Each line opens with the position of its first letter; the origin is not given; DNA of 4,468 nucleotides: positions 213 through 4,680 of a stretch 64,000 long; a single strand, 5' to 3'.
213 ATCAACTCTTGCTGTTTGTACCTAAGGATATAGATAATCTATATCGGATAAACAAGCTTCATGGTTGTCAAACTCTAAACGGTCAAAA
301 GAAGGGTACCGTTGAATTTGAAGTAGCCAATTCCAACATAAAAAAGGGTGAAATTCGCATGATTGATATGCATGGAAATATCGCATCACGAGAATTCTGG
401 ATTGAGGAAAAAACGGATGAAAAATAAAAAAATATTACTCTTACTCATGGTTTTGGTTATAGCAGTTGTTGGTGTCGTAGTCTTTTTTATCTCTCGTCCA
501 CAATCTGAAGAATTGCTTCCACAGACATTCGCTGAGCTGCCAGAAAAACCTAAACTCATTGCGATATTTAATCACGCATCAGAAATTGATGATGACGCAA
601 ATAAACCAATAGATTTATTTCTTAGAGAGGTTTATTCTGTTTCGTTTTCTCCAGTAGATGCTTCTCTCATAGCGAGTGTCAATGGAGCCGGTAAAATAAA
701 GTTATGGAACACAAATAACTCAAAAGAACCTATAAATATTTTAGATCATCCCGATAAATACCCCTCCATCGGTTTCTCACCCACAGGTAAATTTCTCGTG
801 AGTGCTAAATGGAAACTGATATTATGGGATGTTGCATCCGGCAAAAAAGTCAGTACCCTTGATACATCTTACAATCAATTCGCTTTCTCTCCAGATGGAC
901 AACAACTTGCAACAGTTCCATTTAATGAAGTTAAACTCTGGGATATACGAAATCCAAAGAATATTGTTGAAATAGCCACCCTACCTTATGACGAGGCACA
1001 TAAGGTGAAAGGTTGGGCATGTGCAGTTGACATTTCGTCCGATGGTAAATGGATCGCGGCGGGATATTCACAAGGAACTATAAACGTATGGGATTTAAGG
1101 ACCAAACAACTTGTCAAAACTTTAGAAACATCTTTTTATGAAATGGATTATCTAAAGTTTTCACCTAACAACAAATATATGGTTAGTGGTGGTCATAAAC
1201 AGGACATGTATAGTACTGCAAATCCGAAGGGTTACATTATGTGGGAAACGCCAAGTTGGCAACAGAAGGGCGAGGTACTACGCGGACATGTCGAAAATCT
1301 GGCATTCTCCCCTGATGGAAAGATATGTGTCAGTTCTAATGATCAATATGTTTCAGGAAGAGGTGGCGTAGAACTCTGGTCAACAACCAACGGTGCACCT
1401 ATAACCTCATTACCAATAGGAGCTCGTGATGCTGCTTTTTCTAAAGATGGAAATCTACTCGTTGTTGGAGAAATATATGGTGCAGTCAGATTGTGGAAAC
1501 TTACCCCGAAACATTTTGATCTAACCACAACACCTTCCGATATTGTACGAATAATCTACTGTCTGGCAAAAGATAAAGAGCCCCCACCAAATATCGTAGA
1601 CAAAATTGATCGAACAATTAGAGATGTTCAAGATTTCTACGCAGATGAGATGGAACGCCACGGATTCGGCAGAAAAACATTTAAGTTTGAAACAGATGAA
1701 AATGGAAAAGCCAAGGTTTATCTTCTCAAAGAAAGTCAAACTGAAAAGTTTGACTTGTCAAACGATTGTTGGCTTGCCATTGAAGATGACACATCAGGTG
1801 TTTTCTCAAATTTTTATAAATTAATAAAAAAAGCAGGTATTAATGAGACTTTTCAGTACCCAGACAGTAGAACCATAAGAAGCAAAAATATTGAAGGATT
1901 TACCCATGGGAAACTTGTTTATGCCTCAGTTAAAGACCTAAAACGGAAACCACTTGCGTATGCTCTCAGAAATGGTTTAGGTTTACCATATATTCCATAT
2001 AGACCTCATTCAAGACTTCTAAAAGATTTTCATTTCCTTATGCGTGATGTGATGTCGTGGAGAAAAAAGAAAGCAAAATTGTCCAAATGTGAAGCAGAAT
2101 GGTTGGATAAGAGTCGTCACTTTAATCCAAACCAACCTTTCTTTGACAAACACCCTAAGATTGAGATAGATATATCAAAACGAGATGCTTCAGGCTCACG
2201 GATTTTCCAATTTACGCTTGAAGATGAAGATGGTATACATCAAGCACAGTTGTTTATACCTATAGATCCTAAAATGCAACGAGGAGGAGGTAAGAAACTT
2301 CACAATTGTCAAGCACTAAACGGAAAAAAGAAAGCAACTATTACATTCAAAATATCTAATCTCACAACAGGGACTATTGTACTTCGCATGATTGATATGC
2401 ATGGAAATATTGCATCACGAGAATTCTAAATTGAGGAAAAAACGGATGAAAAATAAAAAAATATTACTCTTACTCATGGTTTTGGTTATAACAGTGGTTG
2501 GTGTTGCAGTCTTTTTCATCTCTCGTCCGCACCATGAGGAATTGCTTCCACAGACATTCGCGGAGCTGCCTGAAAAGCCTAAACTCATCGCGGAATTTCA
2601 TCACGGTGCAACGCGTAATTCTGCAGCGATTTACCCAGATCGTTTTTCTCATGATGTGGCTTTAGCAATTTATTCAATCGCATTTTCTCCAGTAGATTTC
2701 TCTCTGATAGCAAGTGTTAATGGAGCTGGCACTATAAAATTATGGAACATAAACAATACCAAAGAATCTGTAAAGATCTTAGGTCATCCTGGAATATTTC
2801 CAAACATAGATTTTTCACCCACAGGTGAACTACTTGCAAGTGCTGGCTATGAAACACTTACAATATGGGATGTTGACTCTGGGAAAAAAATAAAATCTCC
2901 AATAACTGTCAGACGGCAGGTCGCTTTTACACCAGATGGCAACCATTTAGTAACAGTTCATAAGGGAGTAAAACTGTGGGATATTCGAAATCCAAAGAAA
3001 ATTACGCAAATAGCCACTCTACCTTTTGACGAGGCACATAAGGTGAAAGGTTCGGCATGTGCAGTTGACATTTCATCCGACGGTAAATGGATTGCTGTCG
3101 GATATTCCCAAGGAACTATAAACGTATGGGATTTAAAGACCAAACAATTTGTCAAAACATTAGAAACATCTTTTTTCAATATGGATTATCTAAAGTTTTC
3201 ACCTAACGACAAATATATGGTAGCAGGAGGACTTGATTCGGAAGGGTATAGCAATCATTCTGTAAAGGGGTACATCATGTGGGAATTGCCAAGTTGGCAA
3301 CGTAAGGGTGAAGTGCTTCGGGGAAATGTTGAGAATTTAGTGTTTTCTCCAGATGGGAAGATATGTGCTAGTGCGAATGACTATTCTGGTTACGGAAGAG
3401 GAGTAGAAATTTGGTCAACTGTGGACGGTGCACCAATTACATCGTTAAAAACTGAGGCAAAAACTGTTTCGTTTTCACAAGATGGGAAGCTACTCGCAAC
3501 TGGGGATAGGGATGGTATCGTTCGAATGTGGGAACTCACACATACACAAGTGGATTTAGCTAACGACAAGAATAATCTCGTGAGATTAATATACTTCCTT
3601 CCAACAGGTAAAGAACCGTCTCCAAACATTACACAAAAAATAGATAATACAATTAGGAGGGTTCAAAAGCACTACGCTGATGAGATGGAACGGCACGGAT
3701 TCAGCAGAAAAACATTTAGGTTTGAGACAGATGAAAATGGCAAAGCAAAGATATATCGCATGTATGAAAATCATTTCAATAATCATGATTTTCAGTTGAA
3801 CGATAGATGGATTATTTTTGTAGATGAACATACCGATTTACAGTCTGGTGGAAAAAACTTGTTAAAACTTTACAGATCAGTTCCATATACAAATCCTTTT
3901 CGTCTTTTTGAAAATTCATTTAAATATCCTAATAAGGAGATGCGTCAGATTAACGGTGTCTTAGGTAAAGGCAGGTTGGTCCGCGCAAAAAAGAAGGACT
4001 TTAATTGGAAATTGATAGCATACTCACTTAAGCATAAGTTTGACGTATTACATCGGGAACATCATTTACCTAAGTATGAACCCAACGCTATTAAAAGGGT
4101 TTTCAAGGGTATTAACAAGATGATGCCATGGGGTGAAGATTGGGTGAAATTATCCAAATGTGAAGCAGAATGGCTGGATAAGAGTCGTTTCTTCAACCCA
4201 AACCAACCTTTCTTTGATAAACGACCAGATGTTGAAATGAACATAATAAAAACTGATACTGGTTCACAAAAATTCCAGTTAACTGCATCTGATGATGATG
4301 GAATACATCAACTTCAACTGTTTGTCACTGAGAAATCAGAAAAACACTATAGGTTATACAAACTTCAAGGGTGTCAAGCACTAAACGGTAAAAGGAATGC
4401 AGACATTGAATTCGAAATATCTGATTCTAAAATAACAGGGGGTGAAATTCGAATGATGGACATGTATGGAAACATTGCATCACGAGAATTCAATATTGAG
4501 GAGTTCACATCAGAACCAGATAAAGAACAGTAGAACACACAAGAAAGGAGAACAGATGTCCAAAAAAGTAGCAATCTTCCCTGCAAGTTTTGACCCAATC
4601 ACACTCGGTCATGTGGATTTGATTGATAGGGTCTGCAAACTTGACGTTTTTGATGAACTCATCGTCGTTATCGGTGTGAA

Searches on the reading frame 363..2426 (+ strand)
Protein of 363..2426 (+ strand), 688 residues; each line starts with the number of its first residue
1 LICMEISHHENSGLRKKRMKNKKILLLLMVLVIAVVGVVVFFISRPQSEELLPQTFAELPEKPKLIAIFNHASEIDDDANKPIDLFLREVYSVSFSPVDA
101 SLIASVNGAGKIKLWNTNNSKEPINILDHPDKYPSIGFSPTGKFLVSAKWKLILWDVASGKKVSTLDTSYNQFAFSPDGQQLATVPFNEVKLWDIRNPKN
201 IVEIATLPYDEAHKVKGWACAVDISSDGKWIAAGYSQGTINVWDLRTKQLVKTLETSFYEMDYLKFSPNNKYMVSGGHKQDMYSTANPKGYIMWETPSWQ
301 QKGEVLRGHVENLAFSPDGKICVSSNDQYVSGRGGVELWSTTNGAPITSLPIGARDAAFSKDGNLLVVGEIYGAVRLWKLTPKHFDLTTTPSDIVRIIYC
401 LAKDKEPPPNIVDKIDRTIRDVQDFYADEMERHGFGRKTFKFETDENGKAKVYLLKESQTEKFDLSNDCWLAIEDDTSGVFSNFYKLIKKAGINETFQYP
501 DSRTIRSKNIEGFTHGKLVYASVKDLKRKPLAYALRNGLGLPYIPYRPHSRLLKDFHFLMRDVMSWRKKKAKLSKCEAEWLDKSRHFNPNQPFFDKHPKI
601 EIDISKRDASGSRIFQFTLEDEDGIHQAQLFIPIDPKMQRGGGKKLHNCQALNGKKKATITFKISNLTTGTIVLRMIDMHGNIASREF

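Call 66: search_protein_families(library=padloc, proteins=[window:363-2426:+], max_evalue=0.001)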
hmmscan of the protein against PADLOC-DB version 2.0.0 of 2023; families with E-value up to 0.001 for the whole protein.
window:363-2426:+ (688 aa): 1 family
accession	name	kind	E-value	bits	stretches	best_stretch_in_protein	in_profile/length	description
PDLC02919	HEAT-ARM_XIII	-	9.7e-05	17.9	0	220-285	130-194/1972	-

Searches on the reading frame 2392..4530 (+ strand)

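Call 66: search_protein_families(library=padloc, proteins=[window:2392-4530:+], max_evalue=0.001)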
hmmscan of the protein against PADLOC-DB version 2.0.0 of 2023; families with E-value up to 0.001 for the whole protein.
window:2392-4530:+ (713 aa): 1 family
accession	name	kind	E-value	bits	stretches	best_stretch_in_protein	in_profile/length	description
PDLC02919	HEAT-ARM_XIII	-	9.6e-08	27.9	1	176-294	92-199/1972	-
